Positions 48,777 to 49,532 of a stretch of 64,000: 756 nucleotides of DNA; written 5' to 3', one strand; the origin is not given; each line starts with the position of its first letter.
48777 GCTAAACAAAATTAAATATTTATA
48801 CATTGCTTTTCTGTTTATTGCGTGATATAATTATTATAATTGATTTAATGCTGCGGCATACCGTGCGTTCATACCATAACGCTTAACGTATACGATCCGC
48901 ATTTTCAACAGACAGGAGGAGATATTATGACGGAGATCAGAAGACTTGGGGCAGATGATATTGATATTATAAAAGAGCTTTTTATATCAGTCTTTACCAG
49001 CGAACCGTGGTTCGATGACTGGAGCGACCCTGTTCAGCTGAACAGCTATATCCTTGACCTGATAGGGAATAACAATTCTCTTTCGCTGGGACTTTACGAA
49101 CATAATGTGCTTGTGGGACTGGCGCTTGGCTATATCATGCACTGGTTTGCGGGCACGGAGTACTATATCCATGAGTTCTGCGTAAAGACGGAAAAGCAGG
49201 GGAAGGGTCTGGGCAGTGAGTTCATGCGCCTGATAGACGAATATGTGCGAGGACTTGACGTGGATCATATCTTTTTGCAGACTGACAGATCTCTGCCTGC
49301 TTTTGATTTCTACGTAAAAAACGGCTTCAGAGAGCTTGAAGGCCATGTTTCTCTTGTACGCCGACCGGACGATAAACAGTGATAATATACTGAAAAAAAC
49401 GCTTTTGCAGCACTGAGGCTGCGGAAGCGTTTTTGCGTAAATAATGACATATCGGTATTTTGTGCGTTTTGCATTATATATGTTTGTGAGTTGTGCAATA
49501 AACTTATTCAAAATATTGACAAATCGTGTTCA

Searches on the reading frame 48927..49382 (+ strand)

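Call 69: search_protein_families(library=pfam, proteins=[window:48927-49382:+], max_evalue=0.001)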
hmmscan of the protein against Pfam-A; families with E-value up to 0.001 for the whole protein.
window:48927-49382:+ (151 aa): 3 families
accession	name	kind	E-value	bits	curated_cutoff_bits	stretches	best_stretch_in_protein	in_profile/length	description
PF00583.31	Acetyltransf_1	-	2e-12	47.8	20.7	1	26-134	10-116/116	Acetyltransferase (GNAT) family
PF13508.13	Acetyltransf_7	-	3.5e-08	34.1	27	1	64-136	12-84/84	Acetyltransferase (GNAT) domain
PF13673.13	Acetyltransf_10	-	4.8e-07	30.3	23.6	1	48-138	28-111/128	Acetyltransferase (GNAT) domain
